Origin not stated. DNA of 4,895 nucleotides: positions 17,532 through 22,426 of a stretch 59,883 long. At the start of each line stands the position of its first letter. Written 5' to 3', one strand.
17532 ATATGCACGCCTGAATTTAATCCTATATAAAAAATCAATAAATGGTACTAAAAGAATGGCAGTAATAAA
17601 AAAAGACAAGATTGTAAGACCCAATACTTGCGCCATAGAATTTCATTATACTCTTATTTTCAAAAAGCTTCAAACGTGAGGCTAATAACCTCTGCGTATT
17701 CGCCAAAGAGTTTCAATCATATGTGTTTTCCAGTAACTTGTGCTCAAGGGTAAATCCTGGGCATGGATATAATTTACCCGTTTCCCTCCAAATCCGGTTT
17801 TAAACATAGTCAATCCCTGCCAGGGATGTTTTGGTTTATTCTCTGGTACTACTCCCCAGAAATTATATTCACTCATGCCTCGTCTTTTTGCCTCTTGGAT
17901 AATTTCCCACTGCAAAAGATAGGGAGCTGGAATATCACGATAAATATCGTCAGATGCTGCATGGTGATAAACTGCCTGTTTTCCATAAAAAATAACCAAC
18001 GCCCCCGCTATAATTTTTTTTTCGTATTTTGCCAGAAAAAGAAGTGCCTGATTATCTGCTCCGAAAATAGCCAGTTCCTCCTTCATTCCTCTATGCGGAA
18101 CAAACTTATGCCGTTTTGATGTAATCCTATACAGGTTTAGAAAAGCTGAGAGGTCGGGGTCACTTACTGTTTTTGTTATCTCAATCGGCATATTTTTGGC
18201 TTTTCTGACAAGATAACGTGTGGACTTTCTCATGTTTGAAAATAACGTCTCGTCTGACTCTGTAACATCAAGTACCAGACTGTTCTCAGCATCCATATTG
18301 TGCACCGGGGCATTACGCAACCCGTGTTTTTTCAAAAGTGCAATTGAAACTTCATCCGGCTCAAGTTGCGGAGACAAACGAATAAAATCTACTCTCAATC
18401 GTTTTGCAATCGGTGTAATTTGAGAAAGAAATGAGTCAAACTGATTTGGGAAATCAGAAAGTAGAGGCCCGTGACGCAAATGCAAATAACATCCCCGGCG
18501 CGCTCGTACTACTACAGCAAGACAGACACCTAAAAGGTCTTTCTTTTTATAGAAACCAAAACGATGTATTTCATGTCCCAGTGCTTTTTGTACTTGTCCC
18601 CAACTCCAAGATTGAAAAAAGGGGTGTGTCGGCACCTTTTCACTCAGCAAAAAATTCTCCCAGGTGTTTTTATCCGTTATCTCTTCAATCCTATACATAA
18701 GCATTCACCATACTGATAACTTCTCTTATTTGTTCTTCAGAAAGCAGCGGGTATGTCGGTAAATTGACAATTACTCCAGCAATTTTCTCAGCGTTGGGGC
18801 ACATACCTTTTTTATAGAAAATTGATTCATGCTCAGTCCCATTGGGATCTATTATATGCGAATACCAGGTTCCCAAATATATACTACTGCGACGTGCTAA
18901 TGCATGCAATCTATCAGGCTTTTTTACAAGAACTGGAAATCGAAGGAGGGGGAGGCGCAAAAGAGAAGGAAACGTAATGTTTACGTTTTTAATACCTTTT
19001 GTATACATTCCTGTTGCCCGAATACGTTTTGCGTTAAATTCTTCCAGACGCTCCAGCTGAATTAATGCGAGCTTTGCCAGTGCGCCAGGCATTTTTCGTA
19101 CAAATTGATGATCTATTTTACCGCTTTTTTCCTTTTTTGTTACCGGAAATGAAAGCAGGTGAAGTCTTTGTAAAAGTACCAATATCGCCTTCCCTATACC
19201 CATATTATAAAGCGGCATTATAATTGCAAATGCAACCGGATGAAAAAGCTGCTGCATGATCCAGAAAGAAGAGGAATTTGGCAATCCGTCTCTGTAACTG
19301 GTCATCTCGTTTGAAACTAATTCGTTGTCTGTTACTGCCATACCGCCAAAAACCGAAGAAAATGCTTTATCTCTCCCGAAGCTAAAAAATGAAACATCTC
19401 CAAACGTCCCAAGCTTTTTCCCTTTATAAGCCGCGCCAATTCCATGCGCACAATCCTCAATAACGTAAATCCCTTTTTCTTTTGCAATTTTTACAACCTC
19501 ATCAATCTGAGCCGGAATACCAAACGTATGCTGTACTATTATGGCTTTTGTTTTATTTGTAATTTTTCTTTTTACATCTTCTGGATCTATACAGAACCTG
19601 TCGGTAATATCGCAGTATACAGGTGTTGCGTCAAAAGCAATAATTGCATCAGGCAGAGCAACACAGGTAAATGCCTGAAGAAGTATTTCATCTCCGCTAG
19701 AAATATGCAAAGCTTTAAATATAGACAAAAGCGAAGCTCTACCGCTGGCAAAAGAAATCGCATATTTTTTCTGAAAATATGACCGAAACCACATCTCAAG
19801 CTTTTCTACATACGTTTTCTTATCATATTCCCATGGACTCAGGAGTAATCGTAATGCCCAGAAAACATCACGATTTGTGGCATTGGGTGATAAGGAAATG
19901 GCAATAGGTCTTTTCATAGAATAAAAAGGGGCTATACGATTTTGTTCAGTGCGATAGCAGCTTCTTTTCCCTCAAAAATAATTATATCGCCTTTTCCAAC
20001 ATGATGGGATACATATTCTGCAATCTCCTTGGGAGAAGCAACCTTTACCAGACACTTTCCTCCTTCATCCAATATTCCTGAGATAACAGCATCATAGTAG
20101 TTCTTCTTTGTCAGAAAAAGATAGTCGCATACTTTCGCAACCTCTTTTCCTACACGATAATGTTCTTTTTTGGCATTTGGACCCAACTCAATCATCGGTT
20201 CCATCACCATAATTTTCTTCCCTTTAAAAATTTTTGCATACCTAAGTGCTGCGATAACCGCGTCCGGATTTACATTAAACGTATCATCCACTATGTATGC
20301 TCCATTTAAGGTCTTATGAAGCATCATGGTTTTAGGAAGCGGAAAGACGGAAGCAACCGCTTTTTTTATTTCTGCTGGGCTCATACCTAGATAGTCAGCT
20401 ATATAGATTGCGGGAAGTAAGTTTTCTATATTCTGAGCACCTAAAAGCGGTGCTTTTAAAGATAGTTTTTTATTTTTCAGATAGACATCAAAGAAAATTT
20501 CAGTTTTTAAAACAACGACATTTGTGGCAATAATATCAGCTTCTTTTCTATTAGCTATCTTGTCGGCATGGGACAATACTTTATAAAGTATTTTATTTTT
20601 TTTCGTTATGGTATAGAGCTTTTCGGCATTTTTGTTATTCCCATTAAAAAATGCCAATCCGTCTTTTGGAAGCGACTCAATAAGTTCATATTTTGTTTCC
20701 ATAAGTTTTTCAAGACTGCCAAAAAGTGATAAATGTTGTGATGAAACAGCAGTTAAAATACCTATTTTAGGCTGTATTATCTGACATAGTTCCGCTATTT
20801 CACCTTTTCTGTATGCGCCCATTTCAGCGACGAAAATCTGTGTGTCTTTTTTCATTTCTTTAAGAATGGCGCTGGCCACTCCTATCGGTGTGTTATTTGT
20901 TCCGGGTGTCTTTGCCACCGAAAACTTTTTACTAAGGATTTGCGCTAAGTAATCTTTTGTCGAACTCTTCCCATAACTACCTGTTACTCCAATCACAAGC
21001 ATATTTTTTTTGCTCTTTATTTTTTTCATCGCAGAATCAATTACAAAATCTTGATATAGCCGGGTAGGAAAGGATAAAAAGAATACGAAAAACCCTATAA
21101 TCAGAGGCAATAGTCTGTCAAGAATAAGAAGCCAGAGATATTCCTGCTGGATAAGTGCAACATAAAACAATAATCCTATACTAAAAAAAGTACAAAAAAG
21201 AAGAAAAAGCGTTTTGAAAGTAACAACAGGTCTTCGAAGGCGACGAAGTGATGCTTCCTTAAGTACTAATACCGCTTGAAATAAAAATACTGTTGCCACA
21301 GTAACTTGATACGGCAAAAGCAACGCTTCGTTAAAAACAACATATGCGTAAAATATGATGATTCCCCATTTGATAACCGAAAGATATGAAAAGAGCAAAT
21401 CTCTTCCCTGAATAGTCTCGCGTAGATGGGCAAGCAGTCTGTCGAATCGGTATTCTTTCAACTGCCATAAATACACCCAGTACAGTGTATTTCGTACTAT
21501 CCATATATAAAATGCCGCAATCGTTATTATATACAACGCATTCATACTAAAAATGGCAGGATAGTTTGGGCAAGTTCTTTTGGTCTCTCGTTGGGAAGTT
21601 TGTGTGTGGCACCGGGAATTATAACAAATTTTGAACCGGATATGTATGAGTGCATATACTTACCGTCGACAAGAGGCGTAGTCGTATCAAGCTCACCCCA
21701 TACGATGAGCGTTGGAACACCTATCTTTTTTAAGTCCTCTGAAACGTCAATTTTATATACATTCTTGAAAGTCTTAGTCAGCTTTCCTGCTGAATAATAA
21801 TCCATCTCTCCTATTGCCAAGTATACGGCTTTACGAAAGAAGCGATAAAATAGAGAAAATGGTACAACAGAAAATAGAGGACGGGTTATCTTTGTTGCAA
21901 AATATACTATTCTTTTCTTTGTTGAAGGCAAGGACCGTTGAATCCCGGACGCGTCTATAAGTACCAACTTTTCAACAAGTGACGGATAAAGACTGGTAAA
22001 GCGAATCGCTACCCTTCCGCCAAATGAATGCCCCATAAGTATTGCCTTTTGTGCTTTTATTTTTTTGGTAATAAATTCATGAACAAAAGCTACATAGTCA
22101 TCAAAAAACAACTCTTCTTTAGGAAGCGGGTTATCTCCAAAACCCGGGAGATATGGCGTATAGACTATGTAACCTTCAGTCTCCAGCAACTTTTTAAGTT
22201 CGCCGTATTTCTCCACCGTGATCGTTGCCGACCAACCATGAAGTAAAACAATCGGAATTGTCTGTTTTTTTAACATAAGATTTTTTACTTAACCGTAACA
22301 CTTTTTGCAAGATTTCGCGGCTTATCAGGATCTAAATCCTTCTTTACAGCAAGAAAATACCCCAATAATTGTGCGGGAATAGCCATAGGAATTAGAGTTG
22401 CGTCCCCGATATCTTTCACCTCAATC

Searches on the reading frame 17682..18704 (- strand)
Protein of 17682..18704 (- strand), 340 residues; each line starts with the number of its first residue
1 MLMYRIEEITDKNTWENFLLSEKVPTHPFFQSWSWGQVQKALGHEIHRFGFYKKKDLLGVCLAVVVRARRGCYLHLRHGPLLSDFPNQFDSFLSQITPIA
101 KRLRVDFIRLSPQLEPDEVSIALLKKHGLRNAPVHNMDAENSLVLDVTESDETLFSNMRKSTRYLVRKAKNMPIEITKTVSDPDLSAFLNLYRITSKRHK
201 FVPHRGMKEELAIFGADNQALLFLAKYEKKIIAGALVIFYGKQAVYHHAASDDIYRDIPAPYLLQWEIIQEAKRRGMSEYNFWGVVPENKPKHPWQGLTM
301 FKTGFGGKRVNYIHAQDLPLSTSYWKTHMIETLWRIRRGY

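Call 54: search_protein_families(library=pfam, proteins=[window:17682-18704:-], max_evalue=0.001)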
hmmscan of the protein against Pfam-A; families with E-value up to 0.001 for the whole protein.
window:17682-18704:- (340 aa): 2 families
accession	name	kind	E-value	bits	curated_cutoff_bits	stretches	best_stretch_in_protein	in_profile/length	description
PF02388.22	FemAB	-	7.1e-38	130.9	24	2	224-325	299-399/406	FemAB family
PF13480.13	Acetyltransf_6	-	1.1e-11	45.5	22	1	156-283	1-135/143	Acetyltransferase (GNAT) domain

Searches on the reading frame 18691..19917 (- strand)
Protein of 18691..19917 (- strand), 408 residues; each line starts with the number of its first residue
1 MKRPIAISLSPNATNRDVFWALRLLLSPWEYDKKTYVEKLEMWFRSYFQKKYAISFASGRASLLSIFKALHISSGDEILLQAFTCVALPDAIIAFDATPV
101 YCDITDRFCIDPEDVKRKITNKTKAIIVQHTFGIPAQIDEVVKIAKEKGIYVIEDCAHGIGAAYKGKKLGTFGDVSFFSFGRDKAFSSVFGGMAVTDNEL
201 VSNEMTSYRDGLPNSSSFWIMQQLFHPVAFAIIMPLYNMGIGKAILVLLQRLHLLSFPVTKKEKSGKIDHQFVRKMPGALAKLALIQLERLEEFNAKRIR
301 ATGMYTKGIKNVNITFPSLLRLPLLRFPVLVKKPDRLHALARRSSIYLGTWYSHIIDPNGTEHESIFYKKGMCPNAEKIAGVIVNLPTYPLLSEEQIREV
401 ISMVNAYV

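Call 54: search_protein_families(library=pfam, proteins=[window:18691-19917:-], max_evalue=0.001)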
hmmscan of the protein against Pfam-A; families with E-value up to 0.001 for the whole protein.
window:18691-19917:- (408 aa): 3 families
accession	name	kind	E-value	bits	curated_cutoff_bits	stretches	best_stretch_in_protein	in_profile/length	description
PF01041.23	DegT_DnrJ_EryC1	-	7.2e-65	220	19.8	2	34-209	23-199/360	DegT/DnrJ/EryC1/StrS aminotransferase family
PF00155.27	Aminotran_1_2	-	7.2e-07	29.2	19.7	1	48-163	63-193/361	Aminotransferase class I and II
PF01212.27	Beta_elim_lyase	-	2e-05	24.5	27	1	31-170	28-177/288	Beta-eliminating lyase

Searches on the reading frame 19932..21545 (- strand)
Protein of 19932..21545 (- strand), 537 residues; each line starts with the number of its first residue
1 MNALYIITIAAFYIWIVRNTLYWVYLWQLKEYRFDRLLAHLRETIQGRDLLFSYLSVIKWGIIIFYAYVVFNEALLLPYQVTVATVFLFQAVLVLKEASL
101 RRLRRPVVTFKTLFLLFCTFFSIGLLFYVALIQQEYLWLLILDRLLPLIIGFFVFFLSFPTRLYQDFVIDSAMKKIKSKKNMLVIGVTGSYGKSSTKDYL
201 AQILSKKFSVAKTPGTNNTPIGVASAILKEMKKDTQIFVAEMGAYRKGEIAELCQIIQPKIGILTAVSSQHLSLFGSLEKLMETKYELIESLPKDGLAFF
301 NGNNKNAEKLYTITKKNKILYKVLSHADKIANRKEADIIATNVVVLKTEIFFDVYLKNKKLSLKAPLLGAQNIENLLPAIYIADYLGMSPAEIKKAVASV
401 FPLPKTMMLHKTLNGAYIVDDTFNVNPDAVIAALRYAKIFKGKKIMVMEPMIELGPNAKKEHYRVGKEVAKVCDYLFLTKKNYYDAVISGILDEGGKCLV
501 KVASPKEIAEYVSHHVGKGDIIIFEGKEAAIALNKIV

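Call 54: search_protein_families(library=pfam, proteins=[window:19932-21545:-], max_evalue=0.001)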
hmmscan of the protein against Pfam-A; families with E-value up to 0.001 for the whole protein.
window:19932-21545:- (537 aa): 2 families
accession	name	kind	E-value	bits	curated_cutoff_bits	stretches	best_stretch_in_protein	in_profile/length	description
PF08245.18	Mur_ligase_M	-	6.8e-37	127.8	24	1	187-382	1-199/200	Mur ligase middle domain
PF02875.26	Mur_ligase_C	-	4.5e-12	47.3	28.4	1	410-527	6-126/127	Mur ligase, glutamate ligase domain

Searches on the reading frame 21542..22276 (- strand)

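Call 54: search_protein_families(library=pfam, proteins=[window:21542-22276:-], max_evalue=0.001)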
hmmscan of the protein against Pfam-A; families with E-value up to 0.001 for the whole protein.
window:21542-22276:- (244 aa): 7 families
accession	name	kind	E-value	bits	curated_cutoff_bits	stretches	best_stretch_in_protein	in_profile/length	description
PF00561.26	Abhydrolase_1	-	1.9e-21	77.3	25.8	1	8-227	2-240/245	alpha/beta hydrolase fold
PF12697.13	Abhydrolase_6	-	6e-21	76.5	26.3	1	9-237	1-216/217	Alpha/beta hydrolase family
PF12146.15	Hydrolase_4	-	7.6e-15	55.3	27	1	9-231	7-238/239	Serine aminopeptidase, S33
PF03959.19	FSH1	-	3.5e-06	27.3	21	1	53-232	80-206/211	Serine hydrolase (FSH1)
PF08386.16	Abhydrolase_4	-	0.00033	21.2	21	1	175-229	25-77/103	TAP-like protein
PF00326.27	Peptidase_S9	-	0.00087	19.3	22.6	0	58-89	45-77/213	Prolyl oligopeptidase family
PF12695.13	Abhydrolase_5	-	0.00091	19.5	27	0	17-109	8-89/164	Alpha/beta hydrolase family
